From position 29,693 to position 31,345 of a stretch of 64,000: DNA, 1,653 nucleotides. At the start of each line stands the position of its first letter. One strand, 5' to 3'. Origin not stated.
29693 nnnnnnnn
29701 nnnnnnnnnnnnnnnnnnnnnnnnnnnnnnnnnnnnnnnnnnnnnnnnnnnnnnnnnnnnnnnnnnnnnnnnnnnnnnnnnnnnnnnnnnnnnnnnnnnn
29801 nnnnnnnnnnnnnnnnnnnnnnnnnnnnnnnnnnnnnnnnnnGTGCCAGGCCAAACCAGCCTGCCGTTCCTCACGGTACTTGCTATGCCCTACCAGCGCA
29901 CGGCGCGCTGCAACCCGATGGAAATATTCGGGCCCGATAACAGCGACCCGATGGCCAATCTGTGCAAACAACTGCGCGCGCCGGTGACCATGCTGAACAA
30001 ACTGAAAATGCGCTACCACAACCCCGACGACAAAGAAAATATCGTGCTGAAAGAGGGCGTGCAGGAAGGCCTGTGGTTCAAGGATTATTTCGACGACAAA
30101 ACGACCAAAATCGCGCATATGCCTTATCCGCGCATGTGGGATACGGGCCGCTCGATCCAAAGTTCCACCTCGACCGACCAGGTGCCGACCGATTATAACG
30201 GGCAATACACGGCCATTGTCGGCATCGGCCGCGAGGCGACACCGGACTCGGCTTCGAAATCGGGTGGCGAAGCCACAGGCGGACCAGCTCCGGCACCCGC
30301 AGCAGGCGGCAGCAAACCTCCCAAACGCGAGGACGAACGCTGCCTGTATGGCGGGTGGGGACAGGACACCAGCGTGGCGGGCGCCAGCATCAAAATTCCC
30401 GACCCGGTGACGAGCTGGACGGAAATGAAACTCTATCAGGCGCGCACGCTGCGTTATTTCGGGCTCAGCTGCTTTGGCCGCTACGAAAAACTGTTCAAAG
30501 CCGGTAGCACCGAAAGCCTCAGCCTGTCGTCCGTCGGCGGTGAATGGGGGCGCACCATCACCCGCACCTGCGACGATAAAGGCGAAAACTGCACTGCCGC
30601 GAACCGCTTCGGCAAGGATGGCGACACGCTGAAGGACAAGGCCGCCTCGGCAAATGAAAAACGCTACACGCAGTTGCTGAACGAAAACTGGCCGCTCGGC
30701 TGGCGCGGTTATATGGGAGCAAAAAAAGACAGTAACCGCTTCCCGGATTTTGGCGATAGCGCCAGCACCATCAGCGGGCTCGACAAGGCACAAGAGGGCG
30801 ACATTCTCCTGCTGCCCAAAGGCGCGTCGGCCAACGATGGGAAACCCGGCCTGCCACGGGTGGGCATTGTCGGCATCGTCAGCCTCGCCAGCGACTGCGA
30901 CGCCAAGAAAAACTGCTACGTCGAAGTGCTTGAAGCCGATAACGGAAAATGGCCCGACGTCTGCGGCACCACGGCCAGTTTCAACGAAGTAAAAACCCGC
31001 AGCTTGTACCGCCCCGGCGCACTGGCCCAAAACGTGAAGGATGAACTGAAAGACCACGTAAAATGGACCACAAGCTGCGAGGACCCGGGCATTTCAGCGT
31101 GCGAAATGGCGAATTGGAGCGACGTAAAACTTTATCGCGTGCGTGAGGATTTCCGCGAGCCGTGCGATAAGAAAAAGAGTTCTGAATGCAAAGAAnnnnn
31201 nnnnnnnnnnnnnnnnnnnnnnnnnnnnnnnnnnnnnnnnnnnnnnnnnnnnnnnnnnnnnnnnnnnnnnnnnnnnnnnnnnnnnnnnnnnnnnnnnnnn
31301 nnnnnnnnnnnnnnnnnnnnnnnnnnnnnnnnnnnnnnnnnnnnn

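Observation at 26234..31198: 1654-aa secreted protein with two near-perfect coding tandem arrays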

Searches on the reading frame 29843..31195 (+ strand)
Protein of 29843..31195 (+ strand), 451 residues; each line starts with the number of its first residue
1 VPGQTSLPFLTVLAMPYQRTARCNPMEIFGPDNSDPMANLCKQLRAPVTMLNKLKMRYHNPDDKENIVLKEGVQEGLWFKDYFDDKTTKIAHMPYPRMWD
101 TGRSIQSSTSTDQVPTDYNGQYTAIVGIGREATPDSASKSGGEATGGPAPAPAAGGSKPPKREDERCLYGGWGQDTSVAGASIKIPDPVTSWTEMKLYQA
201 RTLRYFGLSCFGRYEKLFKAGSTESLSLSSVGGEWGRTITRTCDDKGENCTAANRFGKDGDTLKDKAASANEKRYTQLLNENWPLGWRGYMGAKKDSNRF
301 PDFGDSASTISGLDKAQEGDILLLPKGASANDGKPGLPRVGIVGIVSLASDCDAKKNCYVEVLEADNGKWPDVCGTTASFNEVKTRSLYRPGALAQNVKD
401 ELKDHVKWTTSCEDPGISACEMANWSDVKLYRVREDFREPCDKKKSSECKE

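Call 10: find_homologous_proteins(query=window:29843-31195:+, max_evalue=0.001)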
Query seq(451 aa) (451 aa): 14 proteins with E <= 0.001 among 7677 candidates.
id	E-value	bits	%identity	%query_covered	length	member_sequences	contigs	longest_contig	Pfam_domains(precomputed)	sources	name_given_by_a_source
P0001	5.3e-130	452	48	98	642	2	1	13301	-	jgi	jgi:hypothetical protein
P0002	3.5e-114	400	47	94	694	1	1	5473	-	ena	-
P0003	2.1e-96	341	43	94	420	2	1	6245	-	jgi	jgi:hypothetical protein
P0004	3.6e-95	337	40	96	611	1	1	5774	-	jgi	jgi:hypothetical protein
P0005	7.3e-95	336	42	92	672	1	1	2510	-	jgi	jgi:hypothetical protein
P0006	1.4e-85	306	40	96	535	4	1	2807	-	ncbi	ncbi:MAG: hypothetical protein ACK529_04435, partial [Alphaproteobacteria bacterium]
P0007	8.9e-76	273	42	79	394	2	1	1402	-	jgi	jgi:hypothetical protein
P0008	5.5e-73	264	48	59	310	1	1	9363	-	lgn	-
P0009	3.1e-72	262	45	66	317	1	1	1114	-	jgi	jgi:hypothetical protein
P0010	2.2e-68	249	42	63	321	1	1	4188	-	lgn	-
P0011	1.8e-42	164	34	89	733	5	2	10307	-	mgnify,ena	mgnify:FL=1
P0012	1.9e-39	154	47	41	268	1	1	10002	-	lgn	-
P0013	3.2e-32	130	41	37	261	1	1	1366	-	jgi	jgi:hypothetical protein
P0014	3.4e-18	84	28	90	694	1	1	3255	-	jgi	jgi:hypothetical protein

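Call 15: find_encoding_contigs(protein=P0011, flank=10000, max_places=3)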
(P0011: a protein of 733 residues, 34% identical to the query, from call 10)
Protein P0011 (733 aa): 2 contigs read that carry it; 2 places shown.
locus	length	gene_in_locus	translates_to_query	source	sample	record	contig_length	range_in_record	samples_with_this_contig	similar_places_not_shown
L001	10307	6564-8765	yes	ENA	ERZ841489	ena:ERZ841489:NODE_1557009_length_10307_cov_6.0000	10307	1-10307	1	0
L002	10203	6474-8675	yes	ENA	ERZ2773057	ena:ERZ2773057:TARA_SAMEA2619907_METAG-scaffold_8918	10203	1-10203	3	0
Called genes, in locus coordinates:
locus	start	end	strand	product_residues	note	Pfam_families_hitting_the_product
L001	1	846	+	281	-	?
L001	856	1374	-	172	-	PF00581:Rhodanese, PF11127:YgaP-like_TM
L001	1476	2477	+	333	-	PF01757:Acyl_transf_3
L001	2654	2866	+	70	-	PF00313:CSD, PF08206:OB_RNB (faint)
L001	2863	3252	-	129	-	-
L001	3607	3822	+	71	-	-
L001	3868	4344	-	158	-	PF01502:PRA-CH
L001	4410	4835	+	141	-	-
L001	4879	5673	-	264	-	PF03524:CagX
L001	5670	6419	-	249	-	PF04335:VirB8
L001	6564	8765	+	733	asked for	-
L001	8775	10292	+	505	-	-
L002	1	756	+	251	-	?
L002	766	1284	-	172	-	PF00581:Rhodanese, PF11127:YgaP-like_TM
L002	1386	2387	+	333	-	PF01757:Acyl_transf_3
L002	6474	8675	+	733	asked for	-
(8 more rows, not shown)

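Call 16: find_encoding_contigs(protein=P0001, flank=10000, max_places=3)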
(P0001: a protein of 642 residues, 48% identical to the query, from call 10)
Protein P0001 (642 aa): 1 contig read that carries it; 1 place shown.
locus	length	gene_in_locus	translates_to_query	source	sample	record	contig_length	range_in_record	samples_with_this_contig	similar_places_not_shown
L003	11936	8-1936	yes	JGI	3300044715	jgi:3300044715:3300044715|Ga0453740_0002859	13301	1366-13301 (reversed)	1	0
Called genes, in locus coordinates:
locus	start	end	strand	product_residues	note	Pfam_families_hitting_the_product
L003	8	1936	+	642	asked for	-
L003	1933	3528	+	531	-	-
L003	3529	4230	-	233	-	PF00483:NTP_transferase, PF12804:NTP_transf_3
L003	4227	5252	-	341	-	PF01636:APH, PF02958:EcKL (weak)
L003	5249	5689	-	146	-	PF02367:TsaE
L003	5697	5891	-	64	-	PF04384:Fe-S_assembly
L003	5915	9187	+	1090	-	-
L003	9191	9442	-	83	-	-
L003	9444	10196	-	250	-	PF00813:FliP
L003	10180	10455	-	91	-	PF04347:FliO (weak)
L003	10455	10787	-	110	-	-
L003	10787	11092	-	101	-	PF01312:Bac_export_2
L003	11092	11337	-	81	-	PF02599:CsrA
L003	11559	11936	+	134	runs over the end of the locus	PF00460:Flg_bb_rod (weak)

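Call 20: find_related_loci(query=A3, collection=genome_contigs, flank=10000)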
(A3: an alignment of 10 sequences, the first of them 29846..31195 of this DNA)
Query A3 (450 aa) in genome_contigs; peptide patterns used: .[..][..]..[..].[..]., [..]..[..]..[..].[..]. (x = any residue, [..] = any of these).
94 stretches matched a pattern; 61 encode a relative of the query (tblastn E <= 1e-3); 61 distinct loci.
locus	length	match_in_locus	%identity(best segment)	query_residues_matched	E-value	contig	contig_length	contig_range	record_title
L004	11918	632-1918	48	6-446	2e-135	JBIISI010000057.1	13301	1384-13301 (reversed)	MAG: Rickettsiales bacterium isolate ME2003-11-11_3300044715_group2_bin75 Rohwer_bin1997_scaffold_3001_c1, whole genome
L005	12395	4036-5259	48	16-438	1e-122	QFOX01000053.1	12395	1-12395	MAG: Azospirillum brasilense isolate S2_006_000_R2_60 S2_006_000_R2_scaffold_3761, whole genome shotgun sequence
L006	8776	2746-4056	43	16-449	9e-110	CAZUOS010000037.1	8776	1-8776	MAG TPA_asm: uncultured Azospirillum sp. isolate SRP135725_co3_511 genome assembly, contig: NODE_10082_length_8776_cov_7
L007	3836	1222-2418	47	39-436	3e-108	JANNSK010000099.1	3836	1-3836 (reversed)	MAG: Alphaproteobacteria bacterium isolate SOY_31_metabat_223 SOY_31_k141_2970563, whole genome shotgun sequence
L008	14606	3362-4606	45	17-434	3e-106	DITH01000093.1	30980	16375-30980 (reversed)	MAG TPA_asm: Alphaproteobacteria bacterium UBA6189 UBA6189_contig_293316, whole genome shotgun sequence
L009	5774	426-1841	40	16-450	6e-103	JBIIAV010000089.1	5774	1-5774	MAG: Rickettsiales bacterium isolate ME2000-06-06pf_3300042549_group1_bin80 Rohwer_bin1995_scaffold_13545_c1, whole geno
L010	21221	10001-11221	44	16-436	6e-101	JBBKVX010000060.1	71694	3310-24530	MAG: Rickettsiales bacterium isolate metabat_bins.345 k119_1892506, whole genome shotgun sequence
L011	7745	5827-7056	44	39-440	3e-100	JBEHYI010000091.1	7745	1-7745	MAG: Pseudomonadota bacterium isolate ESF1.bin.40 NODE_11259_length_7745_cov_3.426367, whole genome shotgun sequence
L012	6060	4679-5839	40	1-446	4e-98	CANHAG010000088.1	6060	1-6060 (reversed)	MAG: Rhodospirillaceae bacterium isolate RE-15aug16-64 genome assembly, contig: RE-15aug16-C25918, whole genome shotgun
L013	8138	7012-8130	47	31-406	3e-98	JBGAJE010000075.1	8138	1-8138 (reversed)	MAG: Rickettsiales bacterium isolate MAG_MBR_H125.1 MBRH125-1_opera_contig_13681, whole genome shotgun sequence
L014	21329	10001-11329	42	37-438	4e-94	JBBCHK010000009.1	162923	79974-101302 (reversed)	MAG: Alphaproteobacteria bacterium isolate S6_conc_bin.97 s3268.ctg003269l, whole genome shotgun sequence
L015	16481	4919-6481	36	16-450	1e-93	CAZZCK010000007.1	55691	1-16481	MAG TPA_asm: uncultured Azospirillum sp. isolate SRP150892_co2_67 genome assembly, contig: NODE_606_length_55691_cov_10.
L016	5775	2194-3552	40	36-450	2e-93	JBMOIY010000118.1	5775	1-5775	MAG: Rickettsiales bacterium isolate Deming_bin.490 contig47559, whole genome shotgun sequence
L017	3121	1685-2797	40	2-444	3e-87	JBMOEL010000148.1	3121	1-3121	MAG: Rickettsiales bacterium isolate Deming_bin.116 contig124019, whole genome shotgun sequence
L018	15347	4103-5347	38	7-435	8e-85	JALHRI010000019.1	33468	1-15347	MAG: Alphaproteobacteria bacterium isolate maxbin.121_sub c_000000005924, whole genome shotgun sequence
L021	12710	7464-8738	49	3-450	8e-132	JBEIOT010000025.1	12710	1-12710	MAG: Azospirillum sp. isolate Sample-106-S6-bin-20 Sample_106_S6-bin_20-k141_1884217, whole genome shotgun sequence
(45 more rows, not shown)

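Call 28: predict_structure(alignment_id=A3)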
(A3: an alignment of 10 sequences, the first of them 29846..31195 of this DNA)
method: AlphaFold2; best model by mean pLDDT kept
length: 450 residues; sequences in the alignment: 10
mean_pLDDT: 43.3   pTM: 0.37
mean pLDDT of the five models: 43.3, 42.9, 42.3, 42.1, 40.6
residues with pLDDT >= 90: 0; 70-90: 58; 50-70: 68; < 50: 324
segments of 3 or more residues with pLDDT < 50: 1-237, 253-266, 277-302, 324-338, 365-382, 437-450
pLDDT, mean of each block of 10 residues (from residue 1): 27 27 39 42 32 29 37 31 34 25 31 30 28 31 29 35 31 24 28 34 30 28 39 45 69 42 49 55 34 41 58 76 43 41 72 79 46 28 71 77 60 67 76 53 39
secondary structure, 60 per line:
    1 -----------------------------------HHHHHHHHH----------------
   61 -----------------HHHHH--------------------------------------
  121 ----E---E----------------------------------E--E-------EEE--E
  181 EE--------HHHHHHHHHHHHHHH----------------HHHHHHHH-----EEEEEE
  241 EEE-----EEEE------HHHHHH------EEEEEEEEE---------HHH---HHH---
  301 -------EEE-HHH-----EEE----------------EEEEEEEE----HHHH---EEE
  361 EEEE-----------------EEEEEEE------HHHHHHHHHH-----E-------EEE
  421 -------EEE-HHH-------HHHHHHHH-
elements in order: H36-44 H78-82 E175-177 E180-182 H191-205 H222-229 E235-243 E249-252 H259-264 E271-279 E308-310 E320-322 E339-346 H351-354 E358-364 E382-388 H395-404 E418-420 E428-430 H442-449

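Call 30: search_solved_structures(query=A3, max_evalue=5)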
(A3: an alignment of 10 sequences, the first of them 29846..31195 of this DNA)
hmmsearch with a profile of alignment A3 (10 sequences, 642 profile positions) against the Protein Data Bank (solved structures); distinct sequences matched with E-value up to 5: 0.

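Call 31: search_protein_families(library=pfam, alignment_id=A2, max_evalue=1)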
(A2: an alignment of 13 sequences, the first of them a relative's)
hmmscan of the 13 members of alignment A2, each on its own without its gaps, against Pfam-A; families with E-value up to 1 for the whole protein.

A. member 1, P0011 (733 aa): 1 family
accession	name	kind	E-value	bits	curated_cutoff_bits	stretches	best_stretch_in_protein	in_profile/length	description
PF17898.6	GerD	-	0.13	12.7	29.5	1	212-238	47-73/114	Spore germination GerD central core domain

B. families by the number of members that match (of 13 scanned): 3 families
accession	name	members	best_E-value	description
PF20159.5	YidB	1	0.031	YidB-like protein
PF17898.6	GerD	1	0.13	Spore germination GerD central core domain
PF08040.16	NADH_oxidored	1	0.16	MNLL subunit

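Call 36: search_protein_representatives(alignment_id=A2)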
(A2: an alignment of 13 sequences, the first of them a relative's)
Query: 13 sequences, 701 profile positions. Proteins with E-value up to 0.001 (for the whole library): 300; up to 1e-10: 275; up to 1e-30: 191. The best 150 are listed.
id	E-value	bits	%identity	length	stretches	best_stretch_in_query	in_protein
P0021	3.2e-284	961.2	-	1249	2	298-701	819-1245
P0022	1.4e-268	909.5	-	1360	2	2-436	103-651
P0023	9.7e-261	883.5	-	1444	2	299-701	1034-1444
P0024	2.4e-259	879.0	-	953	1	2-700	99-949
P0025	2.5e-259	878.9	-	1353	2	295-689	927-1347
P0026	6.2e-259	877.6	-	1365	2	2-569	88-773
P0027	8.8e-256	867.1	-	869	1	2-692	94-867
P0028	4.4e-253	858.2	-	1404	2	300-691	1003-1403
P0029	3.1e-252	855.4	-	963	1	3-700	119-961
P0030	1.7e-249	846.4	-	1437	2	2-436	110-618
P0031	4.1e-246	835.2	-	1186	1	4-700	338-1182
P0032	5.8e-243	824.8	-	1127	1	2-701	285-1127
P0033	2.0e-242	823.0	-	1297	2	299-695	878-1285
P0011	3.8e-237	805.5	-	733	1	3-690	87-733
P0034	2.0e-236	803.2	-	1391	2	206-700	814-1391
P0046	1.1e-225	767.6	-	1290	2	299-693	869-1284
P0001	2.4e-151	522.0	-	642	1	299-695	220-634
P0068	2.1e-131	456.1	-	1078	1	4-683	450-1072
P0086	4.1e-105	369.2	-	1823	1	48-693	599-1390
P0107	3.5e-87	309.9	-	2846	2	278-644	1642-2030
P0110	4.4e-83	296.3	-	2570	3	272-673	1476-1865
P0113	1.6e-79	284.6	-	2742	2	272-645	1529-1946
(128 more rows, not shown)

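Call 40: search_solved_structures(query=A4, max_evalue=10)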
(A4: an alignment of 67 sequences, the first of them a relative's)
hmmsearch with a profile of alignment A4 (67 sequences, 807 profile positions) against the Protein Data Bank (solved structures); distinct sequences matched with E-value up to 10: 0.

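Call 51: predict_structure(alignment_id=A4)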
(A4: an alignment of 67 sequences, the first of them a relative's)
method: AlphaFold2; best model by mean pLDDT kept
length: 733 residues; sequences in the alignment: 67
mean_pLDDT: 88.9   pTM: 0.90
mean pLDDT of the five models: 88.9, 88.8, 87.8, 87.4, 87.4
residues with pLDDT >= 90: 498; 70-90: 170; 50-70: 55; < 50: 10
segments of 3 or more residues with pLDDT < 50: 1-4, 28-30
pLDDT, mean of each block of 10 residues (from residue 1): 50 66 54 76 82 90 94 93 87 90 87 69 85 82 92 96 74 55 82 93 95 96 84 77 88 91 93 97 95 96 96 95 97 97 88 72 87 86 96 94 97 97 93 96 96 82 89 96 80 82 80 97 93 95 96 95 94 94 94 84 96 96 87 98 97 97 96 94 98 96 95 97 95 80
secondary structure, 60 per line:
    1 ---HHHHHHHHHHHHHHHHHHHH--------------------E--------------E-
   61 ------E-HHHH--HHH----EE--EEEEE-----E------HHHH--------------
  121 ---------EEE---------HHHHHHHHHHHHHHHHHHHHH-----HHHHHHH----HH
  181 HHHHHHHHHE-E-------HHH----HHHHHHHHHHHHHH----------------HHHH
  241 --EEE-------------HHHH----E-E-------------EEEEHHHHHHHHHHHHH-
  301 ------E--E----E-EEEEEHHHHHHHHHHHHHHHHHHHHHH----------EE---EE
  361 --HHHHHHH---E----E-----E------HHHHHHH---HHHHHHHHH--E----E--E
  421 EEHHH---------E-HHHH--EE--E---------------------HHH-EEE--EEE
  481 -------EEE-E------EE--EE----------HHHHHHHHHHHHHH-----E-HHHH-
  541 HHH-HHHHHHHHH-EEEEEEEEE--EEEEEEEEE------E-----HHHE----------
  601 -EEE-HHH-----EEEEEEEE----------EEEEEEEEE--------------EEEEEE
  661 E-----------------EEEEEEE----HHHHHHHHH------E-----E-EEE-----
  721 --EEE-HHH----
elements in order (helices of 4 or more, strands of 3 or more residues): H4-23 H69-72 E86-90 H103-106 E130-132 H142-162 H168-174 H179-189 H207-220 H237-240 E243-245 H259-262 E283-286 H287-299 E317-321 H322-343 H363-369 H391-397 H401-409 E420-422 H437-440 E473-475 E478-480 E488-490 H515-528 H536-539 H545-553 E555-563 E566-574 E602-604 E614-621 E632-640 E655-661 E679-685 H690-698 E713-715 E723-725

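Call 53: fold_search(model_id=the predicted structure, library=pdb)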
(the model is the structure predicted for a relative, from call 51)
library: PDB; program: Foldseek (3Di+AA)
matches with E <= 10: 44; with E <= 0.001: 0
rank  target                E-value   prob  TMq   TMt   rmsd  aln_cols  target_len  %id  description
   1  7zhg_H                1.7e+00  0.04  0.05  0.12  18.4        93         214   14  High-resolution cryo-EM structure of Pyrococcus abyssi 30S ribosomal subunit bound to mRNA and initiator tRNA anticodo (released 2022-06-29)
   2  9yx2_A                2.0e+00  0.02  0.05  0.06  17.4       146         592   15  Structure of the long chain acyl-CoA carboxylase complex from Mycobacterium smegmatis with ATP, bicarbonate, and propi (released 2025-11-26)
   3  9yx1_A                2.4e+00  0.04  0.05  0.06  15.9        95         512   16  Structure of the long chain acyl-CoA carboxylase complex from Mycobacterium smegmatis (released 2025-11-26)
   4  7ud3_A                2.4e+00  0.04  0.05  0.16  14.7       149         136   10  The Crystal Structure of Domain-Swapped Dimer Q108K:T51D:A28C:L36C:F57:W:W:W:R58 Mutant of hCRBPII with a Histidine In (released 2023-10-18)
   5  6sw9_H                2.8e+00  0.05  0.05  0.13  16.6       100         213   11  IC2A model of cryo-EM structure of a full archaeal ribosomal translation initiation complex devoid of aIF1 in P. abyss (released 2020-02-19)
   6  4dni                  2.8e+00  0.02  0.05  0.09  18.2       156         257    8  Structure of Editosome protein (released 2012-12-26)
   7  9a56_B                3.1e+00  0.03  0.05  0.16  17.9       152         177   14  Integrative model of RPOB-NUSG by crosslinking MS and deep learning (released 2024-09-18)
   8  5cjx_G                3.6e+00  0.01  0.03  0.05  18.7       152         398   14  Crystal structure of 8ANC195 Fab in complex with BG505 SOSIP.664 HIV-1 Env trimer (released 2015-09-23)
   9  5opt_O                3.9e+00  0.05  0.04  0.11  13.3        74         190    9  Structure of KSRP in context of Trypanosoma cruzi 40S (released 2017-11-15)
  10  4oo1_I                4.1e+00  0.02  0.05  0.11  15.3       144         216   14  Structure of an Rrp6-RNA exosome complex bound to poly(A) RNA (released 2014-07-02)
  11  4v4n_BH               4.5e+00  0.03  0.04  0.12  14.7        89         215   13  Structure of the Methanococcus jannaschii ribosome-SecYEBeta channel complex (released 2014-07-09)
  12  9bs0_K                4.8e+00  0.08  0.06  0.32   5.6        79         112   13  YphC-treated 45SYphC particle. Class 5 (released 2024-12-25)
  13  9yx1_Q                4.8e+00  0.01  0.04  0.05  19.3       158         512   13  Structure of the long chain acyl-CoA carboxylase complex from Mycobacterium smegmatis (released 2025-11-26)
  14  9aug_A                4.8e+00  0.01  0.04  0.05  21.1       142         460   14  Cryo-EM structure of CH848.d949.10.17.GS-DH270.UCA3.G57R (released 2025-02-05)
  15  7yny_C                5.1e+00  0.02  0.04  0.09  15.2       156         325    8  Crystal structure of baculovirus LEF-3 from Helicoverpa armigera nucleopolyhedrovirus (released 2023-01-25)
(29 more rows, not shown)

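Call 58: fold_search(model_id=the predicted structure, library=viral)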
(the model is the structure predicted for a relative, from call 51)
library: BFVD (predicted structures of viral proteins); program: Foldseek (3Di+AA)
matches with E <= 10: 135; with E <= 0.001: 0
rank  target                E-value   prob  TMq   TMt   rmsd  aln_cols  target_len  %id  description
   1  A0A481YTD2            6.6e-01  0.05  0.05  0.06  17.4       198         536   13  Ubiquitin carboxyl-terminal hydrolase [Marseillevirus LCMAC102]
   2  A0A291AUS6            7.8e-01  0.06  0.05  0.14  18.1       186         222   10  (no name in the UniProt tables at hand)
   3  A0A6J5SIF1            1.8e+00  0.02  0.06  0.07  17.5       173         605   13  Uncharacterized protein [uncultured Caudovirales phage]
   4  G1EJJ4                1.9e+00  0.02  0.04  0.07  17.8       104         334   14  Envelope glycoprotein gp160 (Fragment) [Human immunodeficiency virus type 1]
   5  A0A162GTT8            2.0e+00  0.03  0.06  0.17  15.8       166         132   10  Uncharacterized protein [Urbanus proteus nucleopolyhedrovirus]
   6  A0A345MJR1            2.2e+00  0.07  0.06  0.11  18.4       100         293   17  Uncharacterized protein [Bacillus phage BSP38]
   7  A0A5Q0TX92            2.2e+00  0.04  0.07  0.20  20.3       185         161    8  Uncharacterized protein [uncultured virus]
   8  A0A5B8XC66            2.4e+00  0.35  0.04  0.35   4.9        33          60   27  Uncharacterized protein [African swine fever virus]
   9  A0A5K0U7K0            2.7e+00  0.02  0.06  0.10  15.9       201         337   14  Uncharacterized protein [Yasminevirus sp. GU-2018]
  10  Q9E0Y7                2.9e+00  0.11  0.03  0.22  15.6        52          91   19  Polyprotein (Fragment) [Hepacivirus hominis]
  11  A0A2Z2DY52            3.0e+00  0.21  0.03  0.14   7.6        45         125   11  E1 protein (Fragment) [Chikungunya virus]
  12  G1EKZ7                3.4e+00  0.00  0.04  0.08  22.8       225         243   11  Envelope glycoprotein (Fragment) [Human immunodeficiency virus type 1]
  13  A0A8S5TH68            3.6e+00  0.54  0.03  0.39   2.2        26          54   19  Uncharacterized protein [Myoviridae sp. ctIty1]
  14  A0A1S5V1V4            3.6e+00  0.35  0.04  0.16   3.1        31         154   10  (no name in the UniProt tables at hand)
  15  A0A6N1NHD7            3.8e+00  0.77  0.03  0.18   1.7        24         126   17  Uncharacterized protein [Tupanvirus deep ocean]
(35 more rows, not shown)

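Call 64: search_protein_families(library=phrogs, proteins=[window:29846-31195:+, P0011], max_evalue=0.01)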
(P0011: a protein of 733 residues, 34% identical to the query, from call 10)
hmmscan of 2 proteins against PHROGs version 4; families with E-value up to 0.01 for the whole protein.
window:29846-31195:+ (450 aa): 0 families

P0011 (733 aa): 0 families

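Call 65: search_protein_families(library=padloc, proteins=[window:29846-31195:+, P0011], max_evalue=0.01)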
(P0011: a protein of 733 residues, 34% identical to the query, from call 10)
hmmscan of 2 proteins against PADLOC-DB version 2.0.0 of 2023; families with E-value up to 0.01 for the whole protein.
window:29846-31195:+ (450 aa): 0 families

P0011 (733 aa): 0 families
